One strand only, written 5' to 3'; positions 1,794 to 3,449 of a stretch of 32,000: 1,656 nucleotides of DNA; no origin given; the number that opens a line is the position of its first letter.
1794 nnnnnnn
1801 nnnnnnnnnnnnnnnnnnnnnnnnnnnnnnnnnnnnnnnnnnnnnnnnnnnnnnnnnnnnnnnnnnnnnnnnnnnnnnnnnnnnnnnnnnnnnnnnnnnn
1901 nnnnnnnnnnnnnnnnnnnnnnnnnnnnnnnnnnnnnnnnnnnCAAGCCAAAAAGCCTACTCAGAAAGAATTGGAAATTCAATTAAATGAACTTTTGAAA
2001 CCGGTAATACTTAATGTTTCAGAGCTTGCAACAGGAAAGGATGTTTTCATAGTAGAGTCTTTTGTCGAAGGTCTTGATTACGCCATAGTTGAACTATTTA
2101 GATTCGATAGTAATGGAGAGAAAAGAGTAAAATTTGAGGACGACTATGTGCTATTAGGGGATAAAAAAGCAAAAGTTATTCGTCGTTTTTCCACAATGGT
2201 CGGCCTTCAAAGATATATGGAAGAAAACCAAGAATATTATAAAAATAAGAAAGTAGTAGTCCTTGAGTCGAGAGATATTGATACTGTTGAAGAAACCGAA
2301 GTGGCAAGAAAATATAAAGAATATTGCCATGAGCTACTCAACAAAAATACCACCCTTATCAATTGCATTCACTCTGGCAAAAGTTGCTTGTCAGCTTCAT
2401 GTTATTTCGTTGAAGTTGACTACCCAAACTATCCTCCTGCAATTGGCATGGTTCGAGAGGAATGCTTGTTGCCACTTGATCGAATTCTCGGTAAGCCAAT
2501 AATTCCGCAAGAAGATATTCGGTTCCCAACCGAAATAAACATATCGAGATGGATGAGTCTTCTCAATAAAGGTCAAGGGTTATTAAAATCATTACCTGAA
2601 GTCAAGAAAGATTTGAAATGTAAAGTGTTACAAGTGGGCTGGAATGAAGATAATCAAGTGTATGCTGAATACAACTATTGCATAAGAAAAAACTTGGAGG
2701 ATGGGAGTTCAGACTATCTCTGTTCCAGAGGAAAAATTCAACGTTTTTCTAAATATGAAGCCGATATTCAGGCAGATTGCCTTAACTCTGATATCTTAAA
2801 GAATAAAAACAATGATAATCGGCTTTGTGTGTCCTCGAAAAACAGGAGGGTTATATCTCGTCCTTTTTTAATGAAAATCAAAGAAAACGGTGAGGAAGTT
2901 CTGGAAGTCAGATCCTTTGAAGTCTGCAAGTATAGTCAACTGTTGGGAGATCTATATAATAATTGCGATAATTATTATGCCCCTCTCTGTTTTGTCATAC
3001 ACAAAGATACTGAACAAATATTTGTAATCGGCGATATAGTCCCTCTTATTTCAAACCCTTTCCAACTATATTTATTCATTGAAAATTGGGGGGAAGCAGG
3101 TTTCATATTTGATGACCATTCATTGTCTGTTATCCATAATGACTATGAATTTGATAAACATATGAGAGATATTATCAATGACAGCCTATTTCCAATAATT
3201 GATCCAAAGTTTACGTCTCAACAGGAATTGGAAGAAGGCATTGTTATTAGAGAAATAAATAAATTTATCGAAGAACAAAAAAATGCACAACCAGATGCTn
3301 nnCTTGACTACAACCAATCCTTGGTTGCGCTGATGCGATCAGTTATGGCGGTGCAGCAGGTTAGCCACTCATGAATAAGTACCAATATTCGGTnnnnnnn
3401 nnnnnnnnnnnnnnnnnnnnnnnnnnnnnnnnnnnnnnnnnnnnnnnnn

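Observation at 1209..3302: Orphan 697-aa protein: Cap4/DUF4297-like nuclease head fused to ~460 aa of unrecognisable C-terminal sequence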

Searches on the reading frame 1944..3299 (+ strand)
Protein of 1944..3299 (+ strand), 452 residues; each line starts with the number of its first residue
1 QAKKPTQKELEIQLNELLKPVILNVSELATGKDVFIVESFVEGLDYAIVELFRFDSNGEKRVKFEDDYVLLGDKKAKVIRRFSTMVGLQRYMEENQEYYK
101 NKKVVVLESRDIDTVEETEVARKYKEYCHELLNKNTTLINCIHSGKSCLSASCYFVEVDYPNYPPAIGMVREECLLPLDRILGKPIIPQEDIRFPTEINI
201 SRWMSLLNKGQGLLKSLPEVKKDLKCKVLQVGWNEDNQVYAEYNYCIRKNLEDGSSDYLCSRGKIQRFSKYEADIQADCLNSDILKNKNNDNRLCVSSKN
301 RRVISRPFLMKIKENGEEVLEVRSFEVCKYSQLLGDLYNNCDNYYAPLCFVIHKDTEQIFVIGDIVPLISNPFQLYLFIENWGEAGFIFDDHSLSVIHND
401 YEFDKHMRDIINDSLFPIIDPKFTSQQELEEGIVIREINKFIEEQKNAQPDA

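Call 41: predict_structure(alignment_id=A3)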
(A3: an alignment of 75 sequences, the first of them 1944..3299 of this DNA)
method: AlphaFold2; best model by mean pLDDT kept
length: 452 residues; sequences in the alignment: 75
mean_pLDDT: 88.9   pTM: 0.76
mean pLDDT of the five models: 88.9, 88.4, 87.7, 87.3, 86.6
residues with pLDDT >= 90: 311; 70-90: 102; 50-70: 36; < 50: 3
segments of 3 or more residues with pLDDT < 50: none
pLDDT, mean of each block of 10 residues (from residue 1): 59 67 70 95 95 93 94 93 94 92 92 91 94 89 88 91 93 95 75 75 88 87 81 77 93 95 92 97 89 89 89 89 97 92 95 93 96 92 91 93 94 96 96 93 80 48
secondary structure, 60 per line:
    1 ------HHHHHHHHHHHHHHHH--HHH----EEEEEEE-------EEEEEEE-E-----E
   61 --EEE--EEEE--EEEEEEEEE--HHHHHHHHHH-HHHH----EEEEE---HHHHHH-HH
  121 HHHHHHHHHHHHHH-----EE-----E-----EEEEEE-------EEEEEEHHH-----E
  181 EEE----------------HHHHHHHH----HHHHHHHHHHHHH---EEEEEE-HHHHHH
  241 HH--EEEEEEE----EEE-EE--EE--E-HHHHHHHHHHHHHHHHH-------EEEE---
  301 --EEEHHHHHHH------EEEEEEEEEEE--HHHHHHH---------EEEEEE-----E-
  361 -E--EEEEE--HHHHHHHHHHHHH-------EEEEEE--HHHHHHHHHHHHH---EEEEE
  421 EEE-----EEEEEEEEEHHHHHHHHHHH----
elements in order: H7-22 E32-38 E46-52 E63-65 E68-71 E74-82 H85-94 H96-99 E104-108 H112-117 H119-134 E153-158 E166-171 E180-183 H200-207 H212-224 E228-233 H235-242 E245-251 E256-258 H270-286 E294-297 E303-305 H306-312 E319-329 H332-338 E348-353 E365-369 H372-384 E392-397 H400-412 E416-423 E429-437 H438-448

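Call 44: fold_search(model_id=the predicted structure, library=pdb)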
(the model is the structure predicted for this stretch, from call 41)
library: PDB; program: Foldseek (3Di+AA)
matches with E <= 10: 279; with E <= 0.001: 0
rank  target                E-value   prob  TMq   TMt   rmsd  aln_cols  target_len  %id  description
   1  8isj_B                3.3e-01  0.03  0.08  0.05  21.2       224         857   13  Pr conformer of Arabidopsis thaliana phytochrome A - AtphyA-Pr (released 2023-08-09)
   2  8yld_SA               3.7e-01  0.08  0.11  0.18  17.0       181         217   11  State 4a (S4a) of yeast 80S ribosome bound to 2 tRNAs and open eEF3 and eEF2 during translocation (released 2024-12-11)
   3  9mr4_w                5.9e-01  0.08  0.11  0.19  17.4       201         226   11  NAC: Ribosome nascent chain complex(Oxa1L) (released 2025-08-20)
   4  3ffn_A                5.9e-01  0.03  0.07  0.05  20.7       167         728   11  Crystal structure of calcium-free human gelsolin (released 2009-10-06)
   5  5bkh                  6.3e-01  0.20  0.08  0.19   9.3        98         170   10  The splicing activity and an alternative domain-swapped structure of the Pyrococcus horikoshii PolII mini-intein (released 2021-08-11)
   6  4v6w_AD               8.0e-01  0.06  0.11  0.18  16.8       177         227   10  Structure of the D. melanogaster 80S ribosome (released 2014-07-09)
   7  4kzx_D                8.4e-01  0.06  0.10  0.18  16.9       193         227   12  Rabbit 40S ribosomal subunit in complex with eIF1. (released 2013-07-24)
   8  4v6x_AD               8.4e-01  0.06  0.10  0.18  16.9       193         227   12  Structure of the human 80S ribosome (released 2014-07-09)
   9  6y57_SD               8.9e-01  0.04  0.09  0.15  17.0       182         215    9  Structure of human ribosome in hybrid-PRE state (released 2020-04-15)
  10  5aj0_BD               1.0e+00  0.07  0.12  0.20  17.5       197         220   12  Cryo electron microscopy of actively translating human polysomes (POST state). (released 2015-05-20)
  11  5a2q_D                1.0e+00  0.06  0.11  0.18  17.1       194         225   14  Structure of the HCV IRES bound to the human ribosome (released 2015-07-15)
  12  9q7q_w                1.1e+00  0.06  0.11  0.19  17.4       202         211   10  ABCE1-eRF1-RNC-AMD1C (released 2026-03-04)
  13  3ffn_B                1.1e+00  0.02  0.08  0.05  22.4       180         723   12  Crystal structure of calcium-free human gelsolin (released 2009-10-06)
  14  3j6x_S3               1.1e+00  0.06  0.11  0.19  17.2       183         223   11  S. cerevisiae 80S ribosome bound with Taura syndrome virus (TSV) IRES, 5 degree rotation (Class II) (released 2014-06-11)
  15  7cpv_SD               1.1e+00  0.06  0.11  0.18  16.6       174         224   11  Cryo-EM structure of 80S ribosome from mouse testis (released 2022-02-02)
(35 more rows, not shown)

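Call 46: search_protein_representatives(alignment_id=A4)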
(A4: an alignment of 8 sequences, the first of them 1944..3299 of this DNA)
Query: 8 sequences, 444 profile positions. Proteins with E-value up to 0.001 (for the whole library): 346; up to 1e-10: 306; up to 1e-30: 226. The best 150 are listed.
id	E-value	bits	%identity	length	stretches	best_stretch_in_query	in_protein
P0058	6.3e-190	647.9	-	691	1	1-443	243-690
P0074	2.8e-153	527.1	-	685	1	2-439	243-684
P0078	1.3e-146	505.1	-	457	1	6-443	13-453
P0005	5.1e-143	493.3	-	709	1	12-442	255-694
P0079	1.4e-142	491.8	-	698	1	7-442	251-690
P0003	5.0e-141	486.7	-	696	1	3-442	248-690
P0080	2.2e-139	481.3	-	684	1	2-441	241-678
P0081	1.1e-137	475.7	-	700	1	10-441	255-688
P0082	3.1e-134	464.3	-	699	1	24-442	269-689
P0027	4.4e-133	460.5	-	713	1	3-441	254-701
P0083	2.0e-132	458.4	-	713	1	25-443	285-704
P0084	1.3e-131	455.7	-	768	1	5-438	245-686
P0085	1.5e-130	452.2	-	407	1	46-442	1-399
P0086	2.2e-130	451.6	-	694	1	3-443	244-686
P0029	2.4e-130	451.5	-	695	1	14-443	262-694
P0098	6.0e-120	417.2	-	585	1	2-439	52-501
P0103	3.9e-116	404.7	-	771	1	4-442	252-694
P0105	7.1e-115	400.5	-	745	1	9-443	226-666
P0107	1.4e-111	389.7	-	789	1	25-441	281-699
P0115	6.4e-107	374.3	-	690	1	7-441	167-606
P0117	5.4e-106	371.2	-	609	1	6-442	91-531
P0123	1.4e-103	363.3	-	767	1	13-442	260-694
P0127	7.7e-103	360.8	-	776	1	3-440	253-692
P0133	1.1e-100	353.7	-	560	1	16-442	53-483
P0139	1.2e-97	343.8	-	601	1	6-438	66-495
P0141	2.9e-97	342.5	-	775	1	22-441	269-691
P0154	1.2e-92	327.3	-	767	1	7-441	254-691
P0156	3.0e-92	325.9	-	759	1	24-438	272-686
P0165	3.8e-90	319.0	-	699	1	14-439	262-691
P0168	2.6e-89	316.3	-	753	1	10-440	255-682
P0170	2.4e-88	313.1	-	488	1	8-442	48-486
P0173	5.4e-87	308.6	-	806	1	21-442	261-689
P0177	2.1e-86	306.7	-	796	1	24-440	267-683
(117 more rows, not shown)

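Call 48: search_protein_families(library=pfam, proteins=[P0103, P0105, P0107, P0123, P0127, P0141, P0154, P0156, P0165, P0168], max_evalue=0.01)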
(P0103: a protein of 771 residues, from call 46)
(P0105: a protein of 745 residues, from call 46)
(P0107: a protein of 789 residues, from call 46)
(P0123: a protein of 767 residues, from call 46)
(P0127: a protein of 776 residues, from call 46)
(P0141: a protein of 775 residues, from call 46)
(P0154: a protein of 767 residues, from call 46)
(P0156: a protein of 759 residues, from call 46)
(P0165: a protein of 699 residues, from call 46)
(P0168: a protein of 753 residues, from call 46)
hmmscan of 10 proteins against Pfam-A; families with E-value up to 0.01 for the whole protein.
P0103 (771 aa): 1 family
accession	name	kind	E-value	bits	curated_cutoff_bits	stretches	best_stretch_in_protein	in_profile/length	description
PF00656.27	Peptidase_C14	-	2.8e-17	63.6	21.4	1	9-214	5-212/233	Caspase domain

P0105 (745 aa): 1 family
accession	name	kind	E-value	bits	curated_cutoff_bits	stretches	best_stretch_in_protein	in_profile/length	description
PF00656.27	Peptidase_C14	-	1.5e-13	51.5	21.4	1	4-198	22-221/233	Caspase domain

P0107 (789 aa): 2 families
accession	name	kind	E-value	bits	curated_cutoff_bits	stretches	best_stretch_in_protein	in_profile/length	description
PF00656.27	Peptidase_C14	-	4.9e-17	62.8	21.4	1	19-222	6-212/233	Caspase domain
PF11525.13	CopK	-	0.0056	16.7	23.8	0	311-347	12-48/70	Copper resistance protein K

P0123 (767 aa): 1 family
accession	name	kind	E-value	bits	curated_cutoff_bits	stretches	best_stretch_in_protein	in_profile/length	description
PF00656.27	Peptidase_C14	-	6.3e-14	52.6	21.4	1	11-214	7-213/233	Caspase domain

P0127 (776 aa): 1 family
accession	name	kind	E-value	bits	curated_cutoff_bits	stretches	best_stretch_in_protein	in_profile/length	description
PF00656.27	Peptidase_C14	-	1.4e-13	51.5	21.4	1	5-200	1-193/233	Caspase domain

P0141 (775 aa): 1 family
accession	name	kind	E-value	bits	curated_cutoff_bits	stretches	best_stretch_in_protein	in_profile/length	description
PF00656.27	Peptidase_C14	-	2.8e-16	60.4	21.4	1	12-220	8-221/233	Caspase domain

P0154 (767 aa): 1 family
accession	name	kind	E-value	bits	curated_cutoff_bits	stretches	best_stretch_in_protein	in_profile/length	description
PF00656.27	Peptidase_C14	-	2.1e-14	54.2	21.4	1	11-222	7-223/233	Caspase domain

P0156 (759 aa): 1 family
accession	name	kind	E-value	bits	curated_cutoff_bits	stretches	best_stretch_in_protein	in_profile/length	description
PF00656.27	Peptidase_C14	-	1.6e-14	54.6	21.4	1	10-211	5-209/233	Caspase domain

P0165 (699 aa): 1 family
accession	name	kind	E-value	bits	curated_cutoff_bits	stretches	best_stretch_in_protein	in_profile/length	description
PF00656.27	Peptidase_C14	-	1.8e-11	44.6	21.4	1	11-214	6-212/233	Caspase domain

P0168 (753 aa): 0 families

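Call 58: search_protein_families(library=pfam, proteins=[P0115, P0117, P0133, P0168, P0170, P0098, P0139, P0173, P0177], max_evalue=0.01)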
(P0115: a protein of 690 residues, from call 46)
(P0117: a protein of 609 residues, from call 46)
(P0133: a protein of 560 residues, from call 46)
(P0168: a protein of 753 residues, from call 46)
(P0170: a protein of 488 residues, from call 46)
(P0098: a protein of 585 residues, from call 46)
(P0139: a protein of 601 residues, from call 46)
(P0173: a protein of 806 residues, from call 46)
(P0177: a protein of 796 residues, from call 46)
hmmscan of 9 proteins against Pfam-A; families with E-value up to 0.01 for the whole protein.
P0115 (690 aa): 0 families

P0117 (609 aa): 0 families

P0133 (560 aa): 0 families

P0168 (753 aa): 0 families

P0170 (488 aa): 0 families

P0098 (585 aa): 0 families

P0139 (601 aa): 0 families

P0173 (806 aa): 0 families

P0177 (796 aa): 0 families

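Call 59: fold_search(model_id=the predicted structure, library=viral)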
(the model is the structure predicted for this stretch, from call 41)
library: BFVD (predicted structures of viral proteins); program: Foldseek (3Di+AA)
matches with E <= 10: 433; with E <= 0.001: 0
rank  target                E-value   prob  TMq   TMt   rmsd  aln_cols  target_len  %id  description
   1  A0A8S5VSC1            8.4e-02  0.80  0.12  0.44   5.3       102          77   15  (no name in the UniProt tables at hand)
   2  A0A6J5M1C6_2          1.0e-01  0.10  0.11  0.07  24.9       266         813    9  Amidoligase enzyme [uncultured Caudovirales phage]
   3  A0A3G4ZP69            1.0e-01  0.04  0.09  0.12  23.0       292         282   14  Uncharacterized protein [Terrestrivirus sp.]
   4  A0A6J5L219            1.3e-01  0.87  0.16  0.46   7.5       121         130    8  Uncharacterized protein [uncultured Caudovirales phage]
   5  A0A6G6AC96            2.0e-01  0.03  0.07  0.11  23.8       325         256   13  Group i intron endonuclease [Borely moumouvirus]
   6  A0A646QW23            2.2e-01  0.87  0.10  0.59   9.4       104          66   12  Uncharacterized protein [Roseobacter phage CRP-4]
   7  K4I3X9                2.2e-01  0.60  0.12  0.44  10.9       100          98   14  Uncharacterized protein [Salmonella phage STML-198]
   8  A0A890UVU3            3.1e-01  0.63  0.11  0.50   5.8        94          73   10  Uncharacterized protein [Streptomyces phage Cross]
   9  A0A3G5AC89            3.3e-01  0.14  0.12  0.26  19.7       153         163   12  Uncharacterized protein [Hyperionvirus sp.]
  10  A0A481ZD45            3.4e-01  0.02  0.08  0.08  24.7       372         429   10  Uncharacterized protein [Pithovirus LCPAC404]
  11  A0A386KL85            3.9e-01  0.51  0.11  0.46   5.7        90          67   14  Uncharacterized protein [Acinetobacter phage vB_AbaM_B09_Aci02-2]
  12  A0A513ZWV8            4.6e-01  0.10  0.08  0.11  24.1       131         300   15  Uncharacterized protein [Salmonella phage SE13]
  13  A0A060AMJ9            5.2e-01  0.25  0.11  0.40  12.5        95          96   18  (no name in the UniProt tables at hand)
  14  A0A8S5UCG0            5.2e-01  0.05  0.10  0.11  14.8       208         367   12  Homing endonuclease [Siphoviridae sp. ctgN495]
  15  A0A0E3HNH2            6.2e-01  0.66  0.14  0.52   3.4        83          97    6  Uncharacterized protein [Synechococcus phage ACG-2014f]
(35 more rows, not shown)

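Call 71: find_homologous_proteins(query=P0103, max_evalue=0.00001)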
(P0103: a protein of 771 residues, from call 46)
Query P0103 (771 aa): 259 proteins with E <= 0.00001 among 8000 candidates; the best 120 are listed.
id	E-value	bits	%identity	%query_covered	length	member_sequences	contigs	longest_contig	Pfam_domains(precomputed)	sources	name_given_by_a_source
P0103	0.0e+0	1763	100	100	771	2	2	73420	PF00656.28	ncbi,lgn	-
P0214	2.7e-279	947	54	100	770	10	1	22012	PF00656.28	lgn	-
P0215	6.9e-266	902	51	99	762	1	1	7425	PF00656.28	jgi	jgi:hypothetical protein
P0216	1.2e-265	902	52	99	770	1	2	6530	-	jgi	jgi:hypothetical protein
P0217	1.4e-263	895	54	100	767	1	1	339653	-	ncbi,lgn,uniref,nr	ncbi:caspase family protein [Chitinophaga sp. CF418]|uniref:caspase family protein n=1 Tax=Chitinoph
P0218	2.2e-259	881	51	99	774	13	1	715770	PF00656.28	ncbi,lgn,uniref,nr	ncbi:caspase family protein [Pedobacter sp. MC2016-14]|uniref:caspase family protein n=1 Tax=Pedobac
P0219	2.2e-255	868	50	100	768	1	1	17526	PF00656.28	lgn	-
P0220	5.8e-255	866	52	100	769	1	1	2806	PF00656.28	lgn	-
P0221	6.8e-253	859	50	99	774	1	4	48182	PF00656.28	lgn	-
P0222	1.5e-252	858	50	99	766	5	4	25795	PF00656.28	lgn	-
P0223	6.7e-251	853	49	99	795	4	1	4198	PF00656.28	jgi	jgi:hypothetical protein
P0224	1.1e-250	852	50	100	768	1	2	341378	PF00656.28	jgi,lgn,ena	-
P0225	2.4e-250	851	50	100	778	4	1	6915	PF00656.28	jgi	jgi:hypothetical protein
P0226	5.2e-249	847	51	99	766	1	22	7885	PF00656.28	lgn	-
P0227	1.0e-248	846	49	100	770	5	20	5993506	PF00656.28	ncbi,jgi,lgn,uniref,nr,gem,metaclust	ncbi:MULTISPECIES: caspase family protein [Sphingobacterium]|uniref:caspase family protein n=1 Tax=S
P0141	7.9e-233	793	46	100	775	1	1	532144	PF00656.28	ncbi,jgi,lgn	jgi:hypothetical protein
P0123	1.5e-211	723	44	100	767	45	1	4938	PF00656.28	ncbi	-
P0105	5.3e-203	694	45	96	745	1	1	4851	PF00656.28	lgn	-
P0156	5.1e-178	612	40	99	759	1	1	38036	PF00656.28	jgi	jgi:hypothetical protein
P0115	4.7e-176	605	42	88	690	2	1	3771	-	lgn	-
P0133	4.3e-170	586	46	73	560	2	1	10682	-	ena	-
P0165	9.8e-140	485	39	89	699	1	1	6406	PF00656.28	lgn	-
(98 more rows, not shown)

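Call 72: find_encoding_contigs(protein=P0227, flank=7000, max_places=3)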
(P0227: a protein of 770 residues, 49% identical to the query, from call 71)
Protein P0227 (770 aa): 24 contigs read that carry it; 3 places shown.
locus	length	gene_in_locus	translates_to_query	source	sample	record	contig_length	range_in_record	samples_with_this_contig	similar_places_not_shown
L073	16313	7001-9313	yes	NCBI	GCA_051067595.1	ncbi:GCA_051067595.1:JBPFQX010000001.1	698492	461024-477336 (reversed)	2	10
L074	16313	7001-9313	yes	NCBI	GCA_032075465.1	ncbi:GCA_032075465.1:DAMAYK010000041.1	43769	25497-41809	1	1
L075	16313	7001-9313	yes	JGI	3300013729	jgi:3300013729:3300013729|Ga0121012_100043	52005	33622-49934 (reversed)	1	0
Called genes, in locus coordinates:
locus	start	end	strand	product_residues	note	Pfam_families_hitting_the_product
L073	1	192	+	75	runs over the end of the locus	PF13560:HTH_31, PF12844:HTH_19 (faint), PF01381:HTH_3 (weak)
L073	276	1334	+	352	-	PF00142:Fer4_NifH (weak), PF01656:CbiA, PF02374:ArsA_ATPase (faint), PF13614:AAA_31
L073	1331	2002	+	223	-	-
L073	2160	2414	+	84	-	-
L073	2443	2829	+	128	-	-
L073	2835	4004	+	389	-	PF00294:PfkB, PF15891:Nuc_deoxyri_tr2 (faint), PF05014:Nuc_deoxyrib_tr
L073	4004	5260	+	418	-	PF00709:Adenylsucc_synt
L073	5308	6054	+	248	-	PF18160:SLATT_5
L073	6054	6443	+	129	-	-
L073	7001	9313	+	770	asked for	PF00656:Peptidase_C14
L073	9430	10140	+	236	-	-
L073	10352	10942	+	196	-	PF14487:DarT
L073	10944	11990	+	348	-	PF01661:Macro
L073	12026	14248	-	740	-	PF01541:GIY-YIG (faint), PF04851:ResIII, PF09848:SLFN-g3_helicase, PF00717:Peptidase_S24 (weak)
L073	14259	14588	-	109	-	PF12643:MazG-like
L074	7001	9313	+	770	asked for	PF00656:Peptidase_C14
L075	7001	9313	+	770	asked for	PF00656:Peptidase_C14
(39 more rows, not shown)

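Call 73: find_encoding_contigs(protein=P0218, flank=7000, max_places=2)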
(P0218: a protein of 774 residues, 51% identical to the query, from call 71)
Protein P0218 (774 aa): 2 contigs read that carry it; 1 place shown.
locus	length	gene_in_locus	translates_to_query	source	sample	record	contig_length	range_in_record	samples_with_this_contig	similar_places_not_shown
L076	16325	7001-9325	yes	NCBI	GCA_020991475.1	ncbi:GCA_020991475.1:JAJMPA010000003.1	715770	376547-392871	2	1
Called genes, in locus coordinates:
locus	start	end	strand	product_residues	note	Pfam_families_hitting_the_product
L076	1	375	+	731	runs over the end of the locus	PF00078:RVT_1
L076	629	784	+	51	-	-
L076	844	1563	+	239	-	-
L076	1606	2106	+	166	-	-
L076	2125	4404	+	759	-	-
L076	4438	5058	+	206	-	-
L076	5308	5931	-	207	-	-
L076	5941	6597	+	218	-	-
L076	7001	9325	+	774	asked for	PF00656:Peptidase_C14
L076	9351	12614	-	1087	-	PF04313:HSDR_N, PF04851:ResIII, PF18766:SWI2_SNF2, PF22679:T1R_D3-like, PF11867:T1RH-like_C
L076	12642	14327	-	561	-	PF03235:GmrSD_N, PF07510:GmrSD_C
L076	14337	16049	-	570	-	PF01420:Methylase_S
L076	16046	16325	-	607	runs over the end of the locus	PF12161:HsdM_N, PF02384:N6_Mtase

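Call 87: find_homologous_proteins(query=A5, max_evalue=0.001)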
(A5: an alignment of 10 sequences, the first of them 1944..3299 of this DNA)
Query A5 (10 sequences) (452 aa, profile of the alignment): 18 proteins with E <= 0.001 among 7828 candidates.
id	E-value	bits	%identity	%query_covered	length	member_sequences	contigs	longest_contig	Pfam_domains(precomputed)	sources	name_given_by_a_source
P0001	1.3e-186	639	97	99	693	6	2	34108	-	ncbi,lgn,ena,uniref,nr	ncbi:hypothetical protein VU01_10708 [Candidatus Electrothrix marina]|uniref:Uncharacterized protein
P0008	3.6e-173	594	37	97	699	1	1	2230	-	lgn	-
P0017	6.7e-169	580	35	98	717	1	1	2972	-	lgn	-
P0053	2.6e-168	578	27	96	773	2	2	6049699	-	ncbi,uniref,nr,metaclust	ncbi:hypothetical protein TH53_25000 [Pedobacter lusitanus]|uniref:Uncharacterized protein n=1 Tax=P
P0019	5.3e-168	577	37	95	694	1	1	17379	-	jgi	jgi:hypothetical protein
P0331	7.5e-157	541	27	95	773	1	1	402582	-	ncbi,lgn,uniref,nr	ncbi:hypothetical protein [Pedobacter antarcticus]|uniref:hypothetical protein n=1 Tax=Pedobacter an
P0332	7.9e-152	524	27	95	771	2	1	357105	-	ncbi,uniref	ncbi:hypothetical protein ACR780_10635 [Sphingobacterium faecium]|uniref:hypothetical protein n=1 Ta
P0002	9.3e-144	497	62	100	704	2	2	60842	-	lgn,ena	-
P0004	2.1e-141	490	54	96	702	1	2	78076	-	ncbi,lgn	ncbi:MAG: hypothetical protein AB1461_15035 [Thermodesulfobacteriota bacterium]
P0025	2.9e-141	489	34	93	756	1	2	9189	-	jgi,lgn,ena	-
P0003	2.9e-140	486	54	97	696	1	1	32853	-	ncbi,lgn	-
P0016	3.8e-136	472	35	94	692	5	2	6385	-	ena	-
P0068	4.0e-135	469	33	96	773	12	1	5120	-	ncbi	-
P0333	1.8e-134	467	37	90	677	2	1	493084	-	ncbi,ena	-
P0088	5.6e-131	455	37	90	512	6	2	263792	-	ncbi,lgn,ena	-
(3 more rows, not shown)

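Call 90: search_solved_structures(query=A5, max_evalue=10, show_alignments=0)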
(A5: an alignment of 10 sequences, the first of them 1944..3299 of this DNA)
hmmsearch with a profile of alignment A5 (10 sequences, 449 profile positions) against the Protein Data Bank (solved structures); distinct sequences matched with E-value up to 10: 3.
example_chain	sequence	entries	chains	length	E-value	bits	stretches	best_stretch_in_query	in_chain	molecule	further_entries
5cqv_A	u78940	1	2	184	0.026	16.3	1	292-384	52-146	Uncharacterized protein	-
4icg_C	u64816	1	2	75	0.44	12.3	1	77-128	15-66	Hemolysin expression modulating protein (Involved in environmental regulation of virulence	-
1jw2_A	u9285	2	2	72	0.44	12.2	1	77-128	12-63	HEMOLYSIN EXPRESSION MODULATING PROTEIN Hha | Hemolysin expression-modulating protein Hha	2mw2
